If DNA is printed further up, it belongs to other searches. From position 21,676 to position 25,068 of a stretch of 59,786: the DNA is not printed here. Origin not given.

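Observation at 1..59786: Extreme concentration of GT-C-type membrane glycosyltransferases: about 20 genes from at least six families, roughly 60% of the window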

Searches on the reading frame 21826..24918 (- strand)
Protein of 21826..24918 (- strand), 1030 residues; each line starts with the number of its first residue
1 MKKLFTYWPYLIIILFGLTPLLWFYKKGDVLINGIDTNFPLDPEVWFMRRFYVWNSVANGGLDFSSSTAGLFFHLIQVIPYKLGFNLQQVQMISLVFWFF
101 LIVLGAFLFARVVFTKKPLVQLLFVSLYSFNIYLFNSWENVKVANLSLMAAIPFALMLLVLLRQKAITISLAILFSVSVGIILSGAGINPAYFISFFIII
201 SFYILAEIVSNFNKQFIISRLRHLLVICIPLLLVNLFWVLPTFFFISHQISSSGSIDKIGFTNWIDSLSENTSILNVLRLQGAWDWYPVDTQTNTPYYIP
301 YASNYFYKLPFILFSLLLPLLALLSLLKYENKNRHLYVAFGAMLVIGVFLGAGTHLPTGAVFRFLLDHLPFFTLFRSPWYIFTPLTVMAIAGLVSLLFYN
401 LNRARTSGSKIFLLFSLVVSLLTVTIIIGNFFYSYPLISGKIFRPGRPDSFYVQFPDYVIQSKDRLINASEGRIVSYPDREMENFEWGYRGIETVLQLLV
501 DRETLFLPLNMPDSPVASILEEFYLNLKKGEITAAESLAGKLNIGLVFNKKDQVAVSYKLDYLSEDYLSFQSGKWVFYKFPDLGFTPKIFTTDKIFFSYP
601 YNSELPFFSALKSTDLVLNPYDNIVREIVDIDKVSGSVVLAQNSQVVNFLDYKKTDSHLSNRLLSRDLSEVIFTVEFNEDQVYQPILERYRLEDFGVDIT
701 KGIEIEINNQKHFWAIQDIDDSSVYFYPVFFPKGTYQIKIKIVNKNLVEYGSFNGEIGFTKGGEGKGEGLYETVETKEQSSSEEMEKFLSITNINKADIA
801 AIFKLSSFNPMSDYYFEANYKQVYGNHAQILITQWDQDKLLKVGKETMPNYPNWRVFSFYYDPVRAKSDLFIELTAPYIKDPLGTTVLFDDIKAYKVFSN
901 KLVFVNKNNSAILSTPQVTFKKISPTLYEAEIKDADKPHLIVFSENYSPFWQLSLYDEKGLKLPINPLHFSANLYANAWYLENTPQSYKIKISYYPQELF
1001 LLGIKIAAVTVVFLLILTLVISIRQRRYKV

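Call 4: search_protein_families(library=pfam, max_evalue=0.01, proteins=[window:21826-24918:-])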
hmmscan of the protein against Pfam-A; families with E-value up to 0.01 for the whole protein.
window:21826-24918:- (1030 aa): 0 families

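Call 10: search_protein_families(library=ncbifam, max_evalue=0.01, proteins=[window:21826-24918:-])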
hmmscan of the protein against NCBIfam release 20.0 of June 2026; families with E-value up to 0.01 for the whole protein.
window:21826-24918:- (1030 aa): 0 families

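Call 11: find_encoding_contigs(protein=window:21826-24918:-, flank=10000, max_places=6)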
Protein window:21826-24918:- (1030 aa): 23 contigs read that carry it; 3 places shown.
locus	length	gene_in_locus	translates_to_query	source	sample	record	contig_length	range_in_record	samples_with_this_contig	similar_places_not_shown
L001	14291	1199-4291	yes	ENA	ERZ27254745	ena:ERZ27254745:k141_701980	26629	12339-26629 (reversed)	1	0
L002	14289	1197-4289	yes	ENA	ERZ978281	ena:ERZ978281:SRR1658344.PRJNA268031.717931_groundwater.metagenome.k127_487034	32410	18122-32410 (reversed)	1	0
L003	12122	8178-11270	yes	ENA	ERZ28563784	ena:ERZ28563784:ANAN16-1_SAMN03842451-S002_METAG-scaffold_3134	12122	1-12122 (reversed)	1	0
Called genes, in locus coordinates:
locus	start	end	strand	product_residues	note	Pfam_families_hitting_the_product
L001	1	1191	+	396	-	?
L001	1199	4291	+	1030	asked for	-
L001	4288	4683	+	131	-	-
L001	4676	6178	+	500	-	-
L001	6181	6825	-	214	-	PF01209:Ubie_methyltran, PF00891:Methyltransf_2 (weak), PF05219:DREV, PF13489:Methyltransf_23, PF13649:Methyltransf_25, PF13847:Methyltransf_31, PF08241:Methyltransf_11, PF08242:Methyltransf_12, +4 more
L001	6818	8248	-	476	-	PF11028:TMEM260_N (faint), PF13231:PMT_2, PF02366:PMT (weak)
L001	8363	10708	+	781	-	PF09586:YfhO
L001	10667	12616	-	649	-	-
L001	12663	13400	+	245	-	PF00535:Glycos_transf_2, PF10111:Glyco_tranf_2_2 (weak), PF13641:Glyco_tranf_2_3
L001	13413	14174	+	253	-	PF01209:Ubie_methyltran, PF13489:Methyltransf_23, PF08003:Methyltransf_9 (weak), PF08241:Methyltransf_11, PF08242:Methyltransf_12, PF13649:Methyltransf_25, PF13847:Methyltransf_31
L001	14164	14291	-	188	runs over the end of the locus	PF13847:Methyltransf_31 (weak), PF08241:Methyltransf_11, PF08242:Methyltransf_12, PF13649:Methyltransf_25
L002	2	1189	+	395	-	?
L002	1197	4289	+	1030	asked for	-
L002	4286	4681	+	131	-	-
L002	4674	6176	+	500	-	-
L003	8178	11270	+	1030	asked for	-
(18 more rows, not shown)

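Call 12: find_related_loci(query=window:21826-24918:-, collection=genome_contigs, flank=10000)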
Query window:21826-24918:- (1030 aa) in genome_contigs; peptide patterns used: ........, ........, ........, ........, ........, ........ (x = any residue, [..] = any of these).
40 stretches matched a pattern; 1 encode a relative of the query (tblastn E <= 1e-3); 1 distinct loci.
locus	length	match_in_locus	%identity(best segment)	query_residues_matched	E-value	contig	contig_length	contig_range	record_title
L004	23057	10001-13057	44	1-1027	0e+0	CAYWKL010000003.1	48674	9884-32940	MAG TPA_asm: uncultured Gammaproteobacteria bacterium isolate binchicken_co38_1283 genome assembly, contig: NODE_1584_le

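Call 32: search_protein_representatives(protein=window:21826-24918:-)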
Query: 1030 residues. Proteins with E-value up to 0.001 (for the whole library): 2627; up to 1e-10: 1411; up to 1e-30: 539. The best 150 are listed.
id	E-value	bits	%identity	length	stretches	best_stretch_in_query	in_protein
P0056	0.0e+00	1108.3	50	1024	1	7-1020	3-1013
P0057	6.3e-273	924.7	45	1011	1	10-1026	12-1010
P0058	4.3e-263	892.1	45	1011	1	11-1016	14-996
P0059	3.4e-261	885.8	44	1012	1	11-1018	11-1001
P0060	2.2e-257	873.2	44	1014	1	2-1015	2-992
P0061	3.1e-254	862.8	42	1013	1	3-1022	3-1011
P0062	1.7e-248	843.8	44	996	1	4-1012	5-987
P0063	1.7e-248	843.8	45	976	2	12-754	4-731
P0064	2.9e-246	836.4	42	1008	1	10-1023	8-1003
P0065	5.4e-246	835.5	43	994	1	1-1019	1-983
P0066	2.8e-238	810.0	42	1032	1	2-1026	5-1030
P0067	5.2e-238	809.1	43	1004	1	1-1027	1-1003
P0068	2.6e-237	806.8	42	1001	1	11-1018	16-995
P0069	1.5e-230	784.4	43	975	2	6-745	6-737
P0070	2.7e-227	773.6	42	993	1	12-1019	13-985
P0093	3.3e-169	581.3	37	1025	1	4-1020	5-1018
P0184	1.3e-52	195.3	30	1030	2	10-491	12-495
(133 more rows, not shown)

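Call 35: search_solved_structures(query=A1, max_evalue=1, show_alignments=1)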
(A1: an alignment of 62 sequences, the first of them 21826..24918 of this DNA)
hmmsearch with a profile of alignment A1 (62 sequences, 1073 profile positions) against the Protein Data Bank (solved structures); distinct sequences matched with E-value up to 1: 4.
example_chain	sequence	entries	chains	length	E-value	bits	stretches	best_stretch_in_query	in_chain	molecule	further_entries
6w98_A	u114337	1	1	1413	3.2e-19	71.6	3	44-291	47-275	F5/8 type C domain-containing protein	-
6wbx_A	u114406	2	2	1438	3.4e-19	71.5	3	44-291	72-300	DUF3367 domain-containing protein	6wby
4d0q_A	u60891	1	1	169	0.035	15.2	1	832-948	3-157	HYALURONATE LYASE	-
22vl_b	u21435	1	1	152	0.72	10.8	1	665-775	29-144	ATP synthase subunit b, chloroplastic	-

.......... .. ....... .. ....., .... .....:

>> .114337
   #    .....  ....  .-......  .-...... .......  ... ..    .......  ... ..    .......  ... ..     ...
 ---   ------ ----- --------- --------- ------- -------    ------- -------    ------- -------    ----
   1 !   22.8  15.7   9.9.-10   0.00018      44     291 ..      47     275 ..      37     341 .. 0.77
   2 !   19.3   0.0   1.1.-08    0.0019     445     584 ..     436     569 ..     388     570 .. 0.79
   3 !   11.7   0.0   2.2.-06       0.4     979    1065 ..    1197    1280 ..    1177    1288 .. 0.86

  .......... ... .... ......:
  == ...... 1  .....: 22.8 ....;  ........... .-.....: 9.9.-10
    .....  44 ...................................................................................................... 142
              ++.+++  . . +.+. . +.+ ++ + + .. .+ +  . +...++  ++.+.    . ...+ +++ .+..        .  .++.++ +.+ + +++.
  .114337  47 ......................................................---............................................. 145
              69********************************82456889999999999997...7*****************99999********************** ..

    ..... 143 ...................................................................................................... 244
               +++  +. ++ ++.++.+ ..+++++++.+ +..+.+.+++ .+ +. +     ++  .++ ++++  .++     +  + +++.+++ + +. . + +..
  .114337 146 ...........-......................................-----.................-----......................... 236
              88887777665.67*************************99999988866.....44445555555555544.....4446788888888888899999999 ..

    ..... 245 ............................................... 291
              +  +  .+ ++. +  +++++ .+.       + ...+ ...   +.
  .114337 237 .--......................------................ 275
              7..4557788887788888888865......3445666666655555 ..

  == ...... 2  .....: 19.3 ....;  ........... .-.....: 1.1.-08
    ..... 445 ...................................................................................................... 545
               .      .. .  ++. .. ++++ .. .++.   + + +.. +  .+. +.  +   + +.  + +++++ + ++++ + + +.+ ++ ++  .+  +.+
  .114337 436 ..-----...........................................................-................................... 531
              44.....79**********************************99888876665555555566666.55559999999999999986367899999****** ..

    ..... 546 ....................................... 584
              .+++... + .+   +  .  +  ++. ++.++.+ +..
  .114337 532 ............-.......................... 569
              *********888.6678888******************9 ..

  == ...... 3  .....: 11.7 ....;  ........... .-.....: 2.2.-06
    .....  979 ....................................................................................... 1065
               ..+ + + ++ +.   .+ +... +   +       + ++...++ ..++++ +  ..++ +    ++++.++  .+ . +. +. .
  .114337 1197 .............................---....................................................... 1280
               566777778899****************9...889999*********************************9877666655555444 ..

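Call 50: predict_structure(alignment_id=A1)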
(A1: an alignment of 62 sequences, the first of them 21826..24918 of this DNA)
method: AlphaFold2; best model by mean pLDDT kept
length: 1030 residues; sequences in the alignment: 62
mean_pLDDT: 92.3   pTM: 0.90
mean pLDDT of the five models: 92.3, 91.5, 91.5, 91.1, 90.6
residues with pLDDT >= 90: 851; 70-90: 129; 50-70: 41; < 50: 9
segments of 3 or more residues with pLDDT < 50: 764-767, 778-780
pLDDT, mean of each block of 10 residues (from residue 1): 87 98 95 89 96 95 95 98 98 98 98 96 98 96 97 98 95 96 97 97 96 97 97 98 92 63 84 97 94 90 96 98 95 96 97 95 92 92 98 98 77 91 98 98 92 96 89 94 94 94 93 88 94 94 95 91 88 95 86 92 74 92 91 91 94 75 84 95 96 94 95 96 96 97 93 82 57 61 70 90 94 96 94 95 93 93 95 95 93 96 87 91 97 96 97 98 97 95 97 98 97 92 70
secondary structure, 60 per line:
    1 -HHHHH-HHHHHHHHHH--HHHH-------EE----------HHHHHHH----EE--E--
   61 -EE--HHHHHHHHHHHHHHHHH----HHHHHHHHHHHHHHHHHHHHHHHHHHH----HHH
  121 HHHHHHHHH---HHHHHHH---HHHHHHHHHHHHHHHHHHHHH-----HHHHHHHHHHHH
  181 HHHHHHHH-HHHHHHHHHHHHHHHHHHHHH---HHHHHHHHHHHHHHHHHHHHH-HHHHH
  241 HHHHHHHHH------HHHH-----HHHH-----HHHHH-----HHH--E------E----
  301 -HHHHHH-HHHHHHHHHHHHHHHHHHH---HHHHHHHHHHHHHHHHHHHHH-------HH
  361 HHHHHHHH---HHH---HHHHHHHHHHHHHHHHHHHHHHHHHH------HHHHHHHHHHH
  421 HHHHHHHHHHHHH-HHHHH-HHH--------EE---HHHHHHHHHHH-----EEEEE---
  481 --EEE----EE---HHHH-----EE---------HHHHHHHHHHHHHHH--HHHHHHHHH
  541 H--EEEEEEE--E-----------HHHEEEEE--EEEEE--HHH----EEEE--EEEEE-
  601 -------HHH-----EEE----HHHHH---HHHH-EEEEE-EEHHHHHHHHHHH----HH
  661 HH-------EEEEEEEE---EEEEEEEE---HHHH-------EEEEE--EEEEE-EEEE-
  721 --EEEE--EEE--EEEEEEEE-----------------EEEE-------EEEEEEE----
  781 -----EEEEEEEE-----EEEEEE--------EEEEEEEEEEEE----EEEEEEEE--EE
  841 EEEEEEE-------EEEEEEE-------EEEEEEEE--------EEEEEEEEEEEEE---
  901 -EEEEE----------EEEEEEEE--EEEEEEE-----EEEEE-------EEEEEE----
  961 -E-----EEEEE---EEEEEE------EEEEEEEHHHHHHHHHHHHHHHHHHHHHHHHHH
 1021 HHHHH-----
elements in order (helices of 4 or more, strands of 3 or more residues): H2-6 H8-17 H20-23 H43-49 H66-82 H87-113 H118-129 H133-139 H143-163 H169-188 H190-210 H214-234 H236-249 H256-259 H265-268 H274-278 H302-307 H309-327 H331-351 H359-368 H378-403 H410-433 H435-439 H457-467 E473-477 E483-485 H495-498 H515-529 H532-541 E544-550 E568-572 E575-579 E589-592 E595-599 E616-618 H623-627 H631-634 E636-640 H644-654 H659-662 E670-677 E681-688 H692-695 E703-707 E710-714 E716-719 E723-726 E729-731 E734-741 E759-762 E770-776 E786-793 E799-804 E813-824 E829-836 E839-847 E855-861 E869-876 E885-897 E902-906 E917-924 E927-933 E939-943 E951-956 E968-972 E976-981 E988-994 H995-1025

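Call 57: fold_search(model_id=the predicted structure, library=pdb)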
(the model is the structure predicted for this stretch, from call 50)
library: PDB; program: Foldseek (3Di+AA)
matches with E <= 10: 1245; with E <= 0.001: 27
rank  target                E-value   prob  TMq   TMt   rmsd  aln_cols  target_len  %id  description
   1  6w98_A                5.0e-17  1.00  0.51  0.41  20.7      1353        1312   10  Single-Particle Cryo-EM Structure of Arabinofuranosyltransferase AftD from Mycobacteria (released 2020-05-13)
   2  6wby                  1.6e-15  1.00  0.51  0.43  19.9      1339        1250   10  Single-Particle Cryo-EM Structure of Arabinofuranosyltransferase AftD from Mycobacteria, Mutant R1389S Class 2 (released 2020-05-13)
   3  6wbx                  5.2e-15  1.00  0.49  0.41  19.8      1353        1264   10  Single-Particle Cryo-EM Structure of Arabinofuranosyltransferase AftD from Mycobacteria, Mutant R1389S Class 1 (released 2020-05-13)
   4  6qep                  8.1e-06  1.00  0.11  0.09  25.6       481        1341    7  EngBF DARPin Fusion 4b H14 (released 2019-11-06)
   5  6tfk_A                8.1e-06  1.00  0.14  0.20  13.4       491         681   10  Vip3Aa toxin structure (released 2020-08-12)
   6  8a1a_A                8.5e-06  1.00  0.11  0.09  25.2       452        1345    9  Structure of a leucinostatin derivative determined by host lattice display : L1F11V1 construct (released 2022-12-07)
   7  6qfo                  9.5e-06  1.00  0.11  0.09  24.7       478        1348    8  EngBF DARPin Fusion 9b 3G124 (released 2019-11-06)
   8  8a19_A                9.9e-06  1.00  0.11  0.09  24.3       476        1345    8  Structure of a leucinostatin derivative determined by host lattice display : L1E4V1 construct (released 2022-12-07)
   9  6qev_B                1.1e-05  1.00  0.11  0.09  25.3       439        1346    8  EngBF DARPin Fusion 4b B6 (released 2019-11-06)
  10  2zxq                  1.1e-05  1.00  0.11  0.10  25.1       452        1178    8  Crystal structure of endo-alpha-N-acetylgalactosaminidase from Bifidobacterium longum (EngBF) (released 2009-06-16)
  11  6tfj_B                1.5e-05  1.00  0.13  0.17  33.5      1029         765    9  Vip3Aa protoxin structure (released 2020-08-12)
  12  5x7o_A                1.6e-05  1.00  0.09  0.08  23.0       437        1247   10  Crystal structure of Paenibacillus sp. 598K alpha-1,6-glucosyltransferase (released 2017-07-26)
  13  6qfk_A                2.4e-05  1.00  0.11  0.09  25.3       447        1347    8  EngBF DARPin Fusion 4b G10 (released 2019-11-06)
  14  6tfj_A                3.8e-05  1.00  0.14  0.18  33.9      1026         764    8  Vip3Aa protoxin structure (released 2020-08-12)
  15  5a55                  3.9e-05  1.00  0.12  0.11  25.7       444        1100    9  The native structure of GH101 from Streptococcus pneumoniae TIGR4 (released 2015-09-02)
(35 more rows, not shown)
